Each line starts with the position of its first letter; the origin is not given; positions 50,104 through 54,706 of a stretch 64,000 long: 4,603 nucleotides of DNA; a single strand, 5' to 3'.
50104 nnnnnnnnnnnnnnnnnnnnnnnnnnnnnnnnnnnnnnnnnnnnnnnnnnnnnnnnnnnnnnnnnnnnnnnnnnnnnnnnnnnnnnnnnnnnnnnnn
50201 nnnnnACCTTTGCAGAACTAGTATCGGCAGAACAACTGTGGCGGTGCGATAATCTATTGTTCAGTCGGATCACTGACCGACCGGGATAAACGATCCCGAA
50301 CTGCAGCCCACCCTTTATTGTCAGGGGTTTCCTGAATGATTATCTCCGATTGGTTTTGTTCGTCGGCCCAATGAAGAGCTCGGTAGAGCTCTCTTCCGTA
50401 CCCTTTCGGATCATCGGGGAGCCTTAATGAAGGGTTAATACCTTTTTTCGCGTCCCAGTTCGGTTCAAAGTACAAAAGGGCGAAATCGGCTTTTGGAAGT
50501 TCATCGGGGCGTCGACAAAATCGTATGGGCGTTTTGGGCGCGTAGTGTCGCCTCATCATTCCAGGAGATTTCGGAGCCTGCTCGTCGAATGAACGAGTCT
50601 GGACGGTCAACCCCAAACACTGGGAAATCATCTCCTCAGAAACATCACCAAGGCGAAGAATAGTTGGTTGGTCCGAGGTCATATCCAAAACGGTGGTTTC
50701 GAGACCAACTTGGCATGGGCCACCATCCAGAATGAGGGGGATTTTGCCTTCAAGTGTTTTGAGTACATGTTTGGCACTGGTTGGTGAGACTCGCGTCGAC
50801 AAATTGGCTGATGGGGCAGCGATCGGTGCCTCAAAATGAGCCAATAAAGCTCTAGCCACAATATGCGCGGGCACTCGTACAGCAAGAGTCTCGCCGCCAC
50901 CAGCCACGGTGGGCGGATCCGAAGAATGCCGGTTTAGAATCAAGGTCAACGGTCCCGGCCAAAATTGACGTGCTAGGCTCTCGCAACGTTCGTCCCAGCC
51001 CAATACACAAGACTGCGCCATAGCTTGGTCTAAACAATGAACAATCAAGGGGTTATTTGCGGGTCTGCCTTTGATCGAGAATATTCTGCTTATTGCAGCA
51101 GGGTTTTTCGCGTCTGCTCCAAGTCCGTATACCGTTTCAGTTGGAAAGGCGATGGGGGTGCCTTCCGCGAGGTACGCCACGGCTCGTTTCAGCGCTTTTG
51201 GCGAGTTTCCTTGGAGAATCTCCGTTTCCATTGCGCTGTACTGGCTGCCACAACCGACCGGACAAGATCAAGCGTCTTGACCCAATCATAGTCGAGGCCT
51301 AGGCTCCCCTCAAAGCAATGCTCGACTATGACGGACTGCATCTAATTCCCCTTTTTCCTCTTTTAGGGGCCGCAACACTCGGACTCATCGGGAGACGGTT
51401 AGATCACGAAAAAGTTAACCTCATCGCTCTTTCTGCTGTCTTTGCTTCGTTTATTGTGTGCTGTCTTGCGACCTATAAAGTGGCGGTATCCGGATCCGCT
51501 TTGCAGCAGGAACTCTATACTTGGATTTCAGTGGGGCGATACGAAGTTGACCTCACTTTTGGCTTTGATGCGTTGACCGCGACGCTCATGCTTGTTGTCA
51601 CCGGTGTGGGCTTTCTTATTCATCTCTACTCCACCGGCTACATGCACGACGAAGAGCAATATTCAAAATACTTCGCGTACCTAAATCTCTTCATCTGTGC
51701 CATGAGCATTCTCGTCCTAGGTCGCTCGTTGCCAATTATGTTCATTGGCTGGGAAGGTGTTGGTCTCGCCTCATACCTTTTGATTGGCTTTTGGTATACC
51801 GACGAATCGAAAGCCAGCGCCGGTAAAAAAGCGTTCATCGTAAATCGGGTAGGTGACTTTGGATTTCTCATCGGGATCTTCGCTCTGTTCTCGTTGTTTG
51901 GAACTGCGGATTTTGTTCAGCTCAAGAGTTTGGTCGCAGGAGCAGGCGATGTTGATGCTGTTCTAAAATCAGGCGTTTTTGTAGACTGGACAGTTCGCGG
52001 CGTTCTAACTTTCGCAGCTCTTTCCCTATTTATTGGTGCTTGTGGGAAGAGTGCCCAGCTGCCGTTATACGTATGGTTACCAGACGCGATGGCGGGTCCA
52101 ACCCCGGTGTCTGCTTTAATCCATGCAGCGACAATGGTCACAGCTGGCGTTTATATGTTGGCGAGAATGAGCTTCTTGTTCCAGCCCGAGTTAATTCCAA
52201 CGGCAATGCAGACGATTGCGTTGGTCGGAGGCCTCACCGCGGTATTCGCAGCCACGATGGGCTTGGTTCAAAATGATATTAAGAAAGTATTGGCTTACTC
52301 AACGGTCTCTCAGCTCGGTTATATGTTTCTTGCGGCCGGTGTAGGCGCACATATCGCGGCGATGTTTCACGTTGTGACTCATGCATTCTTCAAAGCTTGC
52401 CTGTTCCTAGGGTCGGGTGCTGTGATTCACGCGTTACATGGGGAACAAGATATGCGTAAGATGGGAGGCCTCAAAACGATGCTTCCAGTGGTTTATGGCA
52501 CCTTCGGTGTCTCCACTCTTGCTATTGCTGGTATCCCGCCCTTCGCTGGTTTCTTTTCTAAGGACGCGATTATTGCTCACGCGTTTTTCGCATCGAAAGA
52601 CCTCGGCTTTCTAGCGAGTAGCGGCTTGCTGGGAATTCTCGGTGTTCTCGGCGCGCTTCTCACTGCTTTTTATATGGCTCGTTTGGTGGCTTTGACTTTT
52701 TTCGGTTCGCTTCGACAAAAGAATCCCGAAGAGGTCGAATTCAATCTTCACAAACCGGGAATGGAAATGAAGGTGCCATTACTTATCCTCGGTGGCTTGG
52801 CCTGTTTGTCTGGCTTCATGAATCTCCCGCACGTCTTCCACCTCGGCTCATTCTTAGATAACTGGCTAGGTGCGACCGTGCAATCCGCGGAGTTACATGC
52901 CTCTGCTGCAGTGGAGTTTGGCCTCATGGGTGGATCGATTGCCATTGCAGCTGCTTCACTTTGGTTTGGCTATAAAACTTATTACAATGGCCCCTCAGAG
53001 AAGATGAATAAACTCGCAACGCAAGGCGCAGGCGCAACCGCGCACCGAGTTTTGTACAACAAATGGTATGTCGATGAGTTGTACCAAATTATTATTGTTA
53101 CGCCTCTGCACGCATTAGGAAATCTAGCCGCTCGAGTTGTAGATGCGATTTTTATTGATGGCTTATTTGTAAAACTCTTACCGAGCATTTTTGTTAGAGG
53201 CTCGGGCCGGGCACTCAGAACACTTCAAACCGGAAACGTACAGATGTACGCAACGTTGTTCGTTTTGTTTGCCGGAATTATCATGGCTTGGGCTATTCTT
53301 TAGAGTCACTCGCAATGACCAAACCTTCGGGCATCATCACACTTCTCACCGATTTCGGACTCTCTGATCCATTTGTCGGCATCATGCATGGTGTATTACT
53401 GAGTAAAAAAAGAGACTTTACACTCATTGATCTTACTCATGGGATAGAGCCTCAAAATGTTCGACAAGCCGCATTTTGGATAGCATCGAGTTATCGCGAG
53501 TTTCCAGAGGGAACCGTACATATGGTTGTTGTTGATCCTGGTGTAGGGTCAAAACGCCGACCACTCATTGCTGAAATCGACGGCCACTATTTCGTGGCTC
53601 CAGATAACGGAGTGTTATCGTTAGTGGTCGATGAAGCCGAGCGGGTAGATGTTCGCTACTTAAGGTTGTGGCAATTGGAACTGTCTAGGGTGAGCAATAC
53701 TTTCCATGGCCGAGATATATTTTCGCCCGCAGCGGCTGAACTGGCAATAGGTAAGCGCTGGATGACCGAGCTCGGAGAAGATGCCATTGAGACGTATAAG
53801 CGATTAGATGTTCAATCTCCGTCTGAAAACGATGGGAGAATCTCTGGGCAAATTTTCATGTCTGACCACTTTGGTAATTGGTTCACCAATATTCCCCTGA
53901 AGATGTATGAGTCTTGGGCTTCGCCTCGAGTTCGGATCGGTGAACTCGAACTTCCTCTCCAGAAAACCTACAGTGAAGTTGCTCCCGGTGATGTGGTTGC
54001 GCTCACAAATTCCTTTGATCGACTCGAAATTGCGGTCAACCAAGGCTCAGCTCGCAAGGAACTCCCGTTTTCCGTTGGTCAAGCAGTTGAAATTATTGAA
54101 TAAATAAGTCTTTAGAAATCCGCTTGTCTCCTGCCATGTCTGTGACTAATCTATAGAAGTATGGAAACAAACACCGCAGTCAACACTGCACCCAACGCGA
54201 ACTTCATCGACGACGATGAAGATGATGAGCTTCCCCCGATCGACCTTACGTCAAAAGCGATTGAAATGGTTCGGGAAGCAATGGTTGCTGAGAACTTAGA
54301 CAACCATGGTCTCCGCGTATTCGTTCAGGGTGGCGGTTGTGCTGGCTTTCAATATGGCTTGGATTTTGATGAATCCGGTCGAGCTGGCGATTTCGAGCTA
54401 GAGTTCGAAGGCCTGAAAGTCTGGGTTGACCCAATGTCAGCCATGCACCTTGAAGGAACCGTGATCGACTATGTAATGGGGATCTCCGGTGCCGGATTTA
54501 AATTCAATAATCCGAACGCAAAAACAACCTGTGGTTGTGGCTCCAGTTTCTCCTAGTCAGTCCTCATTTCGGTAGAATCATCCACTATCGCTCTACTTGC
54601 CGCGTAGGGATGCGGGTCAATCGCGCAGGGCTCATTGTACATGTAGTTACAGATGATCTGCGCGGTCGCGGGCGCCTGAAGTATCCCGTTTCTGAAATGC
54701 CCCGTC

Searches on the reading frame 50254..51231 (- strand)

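Call 21: search_protein_families(library=pfam, proteins=[window:50254-51231:-], max_evalue=0.001)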
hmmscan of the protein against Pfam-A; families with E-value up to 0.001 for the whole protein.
window:50254-51231:- (325 aa): 2 families
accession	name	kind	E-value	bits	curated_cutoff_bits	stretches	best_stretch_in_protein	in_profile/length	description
PF01300.24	Sua5_yciO_yrdC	-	2.3e-56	190.6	25.1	1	20-195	2-178/178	Telomere recombination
PF03481.19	Sua5_C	-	3.4e-21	76.6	22.9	1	197-318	1-134/136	Threonylcarbamoyl-AMP synthase, C-terminal domain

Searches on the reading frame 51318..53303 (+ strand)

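Call 21: search_protein_families(library=pfam, proteins=[window:51318-53303:+], max_evalue=0.001)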
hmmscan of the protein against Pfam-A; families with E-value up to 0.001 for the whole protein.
window:51318-53303:+ (661 aa): 2 families
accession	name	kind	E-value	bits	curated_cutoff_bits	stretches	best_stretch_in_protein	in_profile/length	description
PF00361.26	Proton_antipo_M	-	1.2e-83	281.2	21.5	1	137-435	3-288/294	NADH:quinone oxidoreductase/Mrp antiporter, TM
PF00662.26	Proton_antipo_N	-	1.3e-19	70.3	24.5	1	69-119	1-51/51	NADH-Ubiquinone oxidoreductase (complex I), chain 5 N-terminus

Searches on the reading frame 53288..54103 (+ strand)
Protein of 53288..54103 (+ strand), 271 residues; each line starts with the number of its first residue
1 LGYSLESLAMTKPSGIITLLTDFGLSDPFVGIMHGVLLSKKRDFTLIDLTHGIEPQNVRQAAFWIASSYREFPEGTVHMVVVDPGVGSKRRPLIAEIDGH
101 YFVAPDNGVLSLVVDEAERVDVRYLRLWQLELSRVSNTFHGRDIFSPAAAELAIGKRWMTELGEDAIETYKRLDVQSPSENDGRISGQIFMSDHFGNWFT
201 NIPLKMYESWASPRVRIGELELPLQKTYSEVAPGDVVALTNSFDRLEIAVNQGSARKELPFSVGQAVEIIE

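Call 21: search_protein_families(library=pfam, proteins=[window:53288-54103:+], max_evalue=0.001)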
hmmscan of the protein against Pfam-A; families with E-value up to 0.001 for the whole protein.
window:53288-54103:+ (271 aa): 2 families
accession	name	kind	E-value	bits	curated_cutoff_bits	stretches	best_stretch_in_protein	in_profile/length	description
PF01887.21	SAM_HAT_N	-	2.3e-54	183.6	26.3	1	17-157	1-140/145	SAM hydroxide adenosyltransferase N-terminal domain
PF20257.3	SAM_HAT_C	-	3e-21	76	25.5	1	187-268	1-84/84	SAM hydroxide adenosyltransferase C-terminal domain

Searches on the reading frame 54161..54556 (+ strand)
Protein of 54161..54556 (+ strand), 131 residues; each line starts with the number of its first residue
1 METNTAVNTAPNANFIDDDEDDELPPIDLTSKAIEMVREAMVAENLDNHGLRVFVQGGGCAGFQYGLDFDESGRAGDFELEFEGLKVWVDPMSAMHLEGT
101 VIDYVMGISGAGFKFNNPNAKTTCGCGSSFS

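Call 21: search_protein_families(library=pfam, proteins=[window:54161-54556:+], max_evalue=0.001)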
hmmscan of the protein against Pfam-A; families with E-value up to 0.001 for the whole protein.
window:54161-54556:+ (131 aa): 1 family
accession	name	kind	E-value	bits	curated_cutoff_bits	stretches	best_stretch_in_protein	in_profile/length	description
PF01521.26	Fe-S_biosyn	-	2.1e-18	67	26.3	1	27-127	3-109/110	Iron-sulphur cluster biosynthesis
